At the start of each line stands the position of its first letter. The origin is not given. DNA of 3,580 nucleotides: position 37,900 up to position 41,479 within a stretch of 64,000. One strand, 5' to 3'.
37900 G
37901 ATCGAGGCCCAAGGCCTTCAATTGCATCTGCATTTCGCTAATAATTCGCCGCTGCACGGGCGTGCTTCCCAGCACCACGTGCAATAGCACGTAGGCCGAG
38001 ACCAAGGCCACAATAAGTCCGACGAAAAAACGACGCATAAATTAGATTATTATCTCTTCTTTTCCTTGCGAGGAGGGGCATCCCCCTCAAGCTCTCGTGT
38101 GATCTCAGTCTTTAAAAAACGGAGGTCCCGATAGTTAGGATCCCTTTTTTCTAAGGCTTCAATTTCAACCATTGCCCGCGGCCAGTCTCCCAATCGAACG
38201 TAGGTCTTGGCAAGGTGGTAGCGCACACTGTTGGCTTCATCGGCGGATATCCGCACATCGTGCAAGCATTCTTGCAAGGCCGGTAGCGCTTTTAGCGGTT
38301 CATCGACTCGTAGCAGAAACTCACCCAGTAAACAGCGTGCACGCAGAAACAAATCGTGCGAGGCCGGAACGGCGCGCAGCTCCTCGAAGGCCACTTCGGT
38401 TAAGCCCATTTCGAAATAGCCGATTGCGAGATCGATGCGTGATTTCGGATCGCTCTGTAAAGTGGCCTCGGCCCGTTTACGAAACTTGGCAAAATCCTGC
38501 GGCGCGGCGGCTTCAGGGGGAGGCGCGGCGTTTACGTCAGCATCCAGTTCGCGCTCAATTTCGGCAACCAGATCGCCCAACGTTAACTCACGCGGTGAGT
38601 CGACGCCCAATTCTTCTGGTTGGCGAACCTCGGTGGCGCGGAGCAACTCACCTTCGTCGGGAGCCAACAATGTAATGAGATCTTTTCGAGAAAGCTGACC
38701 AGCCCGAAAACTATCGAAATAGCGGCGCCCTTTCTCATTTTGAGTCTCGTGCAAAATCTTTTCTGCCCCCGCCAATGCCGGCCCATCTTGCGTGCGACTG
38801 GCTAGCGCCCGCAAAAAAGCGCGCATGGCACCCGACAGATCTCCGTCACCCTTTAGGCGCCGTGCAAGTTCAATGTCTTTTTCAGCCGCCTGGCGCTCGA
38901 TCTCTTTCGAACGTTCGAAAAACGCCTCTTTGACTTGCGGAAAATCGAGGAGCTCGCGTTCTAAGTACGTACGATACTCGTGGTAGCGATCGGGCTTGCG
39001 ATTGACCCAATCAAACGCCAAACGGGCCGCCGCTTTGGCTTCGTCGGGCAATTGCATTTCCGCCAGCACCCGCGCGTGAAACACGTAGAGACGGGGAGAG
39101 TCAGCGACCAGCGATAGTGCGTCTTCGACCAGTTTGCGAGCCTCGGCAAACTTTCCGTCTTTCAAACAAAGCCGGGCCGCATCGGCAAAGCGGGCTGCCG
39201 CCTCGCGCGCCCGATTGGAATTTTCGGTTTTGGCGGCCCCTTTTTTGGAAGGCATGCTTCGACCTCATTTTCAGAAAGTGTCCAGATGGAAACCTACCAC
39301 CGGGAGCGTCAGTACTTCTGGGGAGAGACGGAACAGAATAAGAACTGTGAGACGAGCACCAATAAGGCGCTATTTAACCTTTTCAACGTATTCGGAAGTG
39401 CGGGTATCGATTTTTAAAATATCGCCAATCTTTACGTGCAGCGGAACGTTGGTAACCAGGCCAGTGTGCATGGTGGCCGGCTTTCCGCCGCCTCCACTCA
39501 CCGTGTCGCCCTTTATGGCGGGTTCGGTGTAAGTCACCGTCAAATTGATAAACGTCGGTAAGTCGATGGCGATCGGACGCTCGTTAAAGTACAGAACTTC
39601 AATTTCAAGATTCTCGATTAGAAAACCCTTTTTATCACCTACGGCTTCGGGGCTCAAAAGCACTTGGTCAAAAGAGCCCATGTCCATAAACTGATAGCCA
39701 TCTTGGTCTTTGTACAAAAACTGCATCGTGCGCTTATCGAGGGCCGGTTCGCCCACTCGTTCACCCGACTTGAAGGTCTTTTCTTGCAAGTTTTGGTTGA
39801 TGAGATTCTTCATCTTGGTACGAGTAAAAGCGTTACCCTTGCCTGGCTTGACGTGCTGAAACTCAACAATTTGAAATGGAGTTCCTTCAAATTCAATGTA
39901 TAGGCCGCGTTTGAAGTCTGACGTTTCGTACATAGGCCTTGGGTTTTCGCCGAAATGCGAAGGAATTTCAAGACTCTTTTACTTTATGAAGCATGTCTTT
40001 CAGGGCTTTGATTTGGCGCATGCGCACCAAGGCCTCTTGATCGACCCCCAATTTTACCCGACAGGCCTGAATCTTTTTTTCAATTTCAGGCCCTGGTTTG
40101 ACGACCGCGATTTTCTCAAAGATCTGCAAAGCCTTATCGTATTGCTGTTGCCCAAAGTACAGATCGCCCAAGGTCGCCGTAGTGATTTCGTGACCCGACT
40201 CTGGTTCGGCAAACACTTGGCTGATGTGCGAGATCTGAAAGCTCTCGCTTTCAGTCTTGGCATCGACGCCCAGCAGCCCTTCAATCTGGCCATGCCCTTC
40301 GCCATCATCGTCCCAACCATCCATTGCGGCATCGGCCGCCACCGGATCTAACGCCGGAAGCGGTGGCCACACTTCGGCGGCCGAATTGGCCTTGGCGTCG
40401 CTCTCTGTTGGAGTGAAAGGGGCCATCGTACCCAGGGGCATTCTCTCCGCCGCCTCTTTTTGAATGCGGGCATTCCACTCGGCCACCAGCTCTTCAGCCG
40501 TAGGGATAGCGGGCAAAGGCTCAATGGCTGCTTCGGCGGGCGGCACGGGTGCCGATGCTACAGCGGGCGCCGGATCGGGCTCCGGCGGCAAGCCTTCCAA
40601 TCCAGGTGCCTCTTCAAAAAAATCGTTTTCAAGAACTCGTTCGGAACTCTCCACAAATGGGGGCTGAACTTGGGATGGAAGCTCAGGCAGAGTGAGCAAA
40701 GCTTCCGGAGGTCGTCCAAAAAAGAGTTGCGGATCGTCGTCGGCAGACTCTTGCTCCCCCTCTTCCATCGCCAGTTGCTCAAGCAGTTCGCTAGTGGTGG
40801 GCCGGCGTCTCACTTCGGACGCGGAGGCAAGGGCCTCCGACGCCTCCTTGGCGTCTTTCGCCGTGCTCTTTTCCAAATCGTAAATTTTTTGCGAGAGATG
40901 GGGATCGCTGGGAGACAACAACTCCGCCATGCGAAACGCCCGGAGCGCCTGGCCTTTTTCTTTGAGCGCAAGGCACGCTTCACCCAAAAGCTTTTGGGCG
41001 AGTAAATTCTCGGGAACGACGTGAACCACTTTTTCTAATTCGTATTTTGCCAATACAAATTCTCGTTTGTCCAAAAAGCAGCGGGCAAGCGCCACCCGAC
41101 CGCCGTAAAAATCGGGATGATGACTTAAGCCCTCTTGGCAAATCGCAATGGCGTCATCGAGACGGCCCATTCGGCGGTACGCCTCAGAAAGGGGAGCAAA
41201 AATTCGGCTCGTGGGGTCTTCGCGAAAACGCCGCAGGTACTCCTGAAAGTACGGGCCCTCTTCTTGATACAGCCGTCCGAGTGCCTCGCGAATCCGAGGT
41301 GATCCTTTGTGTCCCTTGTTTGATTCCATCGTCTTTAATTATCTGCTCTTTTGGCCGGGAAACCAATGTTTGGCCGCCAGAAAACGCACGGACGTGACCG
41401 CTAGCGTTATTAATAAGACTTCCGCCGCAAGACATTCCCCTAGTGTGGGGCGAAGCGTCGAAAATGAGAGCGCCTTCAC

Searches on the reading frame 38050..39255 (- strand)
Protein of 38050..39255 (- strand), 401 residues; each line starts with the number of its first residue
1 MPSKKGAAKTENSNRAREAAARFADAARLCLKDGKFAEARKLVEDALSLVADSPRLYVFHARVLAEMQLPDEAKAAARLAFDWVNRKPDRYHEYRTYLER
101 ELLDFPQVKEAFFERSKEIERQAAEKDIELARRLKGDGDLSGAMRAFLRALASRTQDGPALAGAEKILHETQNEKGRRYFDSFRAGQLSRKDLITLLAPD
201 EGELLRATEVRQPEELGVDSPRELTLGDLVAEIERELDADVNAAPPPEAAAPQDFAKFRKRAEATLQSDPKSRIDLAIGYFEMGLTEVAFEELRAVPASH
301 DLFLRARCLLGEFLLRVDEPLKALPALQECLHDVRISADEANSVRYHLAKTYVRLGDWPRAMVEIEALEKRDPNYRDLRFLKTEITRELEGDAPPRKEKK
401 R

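Call 27: search_protein_families(library=pfam, proteins=[window:38050-39255:-], max_evalue=0.001)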
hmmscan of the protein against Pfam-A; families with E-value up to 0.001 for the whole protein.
window:38050-39255:- (401 aa): 7 families
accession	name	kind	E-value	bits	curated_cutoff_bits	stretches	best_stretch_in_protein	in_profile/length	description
PF13428.12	TPR_14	-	1.3e-10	41.3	23.5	0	25-62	6-43/44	Tetratricopeptide repeat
PF14559.12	TPR_19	-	2.2e-07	31.5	25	1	31-76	2-47/68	Tetratricopeptide repeat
PF13424.12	TPR_12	-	8.4e-05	23.1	30.1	0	23-49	48-74/77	Tetratricopeptide repeat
PF07719.23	TPR_2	-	9e-05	22.8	27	0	26-49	7-30/34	Tetratricopeptide repeat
PF12895.13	ANAPC3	-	0.00011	22.9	27.2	0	27-75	30-77/82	Anaphase-promoting complex, cyclosome, subunit 3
PF13181.12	TPR_8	-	0.00038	20.8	25.7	0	55-82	2-29/34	Tetratricopeptide repeat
PF13176.12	TPR_7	-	0.00071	19.9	27.9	0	347-361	4-18/36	Tetratricopeptide repeat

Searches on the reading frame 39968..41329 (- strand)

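Call 27: search_protein_families(library=pfam, proteins=[window:39968-41329:-], max_evalue=0.001)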
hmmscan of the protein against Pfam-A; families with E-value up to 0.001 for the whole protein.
window:39968-41329:- (453 aa): 11 families
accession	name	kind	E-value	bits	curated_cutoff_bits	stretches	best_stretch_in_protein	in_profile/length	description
PF14559.12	TPR_19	-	1.8e-12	47.9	25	0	54-91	4-41/68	Tetratricopeptide repeat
PF07719.23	TPR_2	-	7.3e-12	44.9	27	0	386-407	6-27/34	Tetratricopeptide repeat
PF13428.12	TPR_14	-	1.4e-11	44.3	23.5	0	47-83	7-43/44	Tetratricopeptide repeat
PF00515.34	TPR_1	-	1.2e-10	41.2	27.8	0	50-74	10-34/34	Tetratricopeptide repeat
PF13432.12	TPR_16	-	4.8e-09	36.9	32.7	0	49-94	5-50/65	Tetratricopeptide repeat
PF13424.12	TPR_12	-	9.7e-08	32.5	30.1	0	384-406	48-70/77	Tetratricopeptide repeat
PF13176.12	TPR_7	-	1.1e-05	25.6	27.9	0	47-71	5-31/36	Tetratricopeptide repeat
PF12895.13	ANAPC3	-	2e-05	25.2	27.2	0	55-133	3-80/82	Anaphase-promoting complex, cyclosome, subunit 3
PF13181.12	TPR_8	-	3.8e-05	23.9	25.7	0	387-406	7-26/34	Tetratricopeptide repeat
PF13174.12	TPR_6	-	0.00015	22.6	26.3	0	387-407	6-26/33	Tetratricopeptide repeat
PF13374.12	TPR_10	-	0.0002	21.7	27.5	0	47-68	8-29/42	Tetratricopeptide repeat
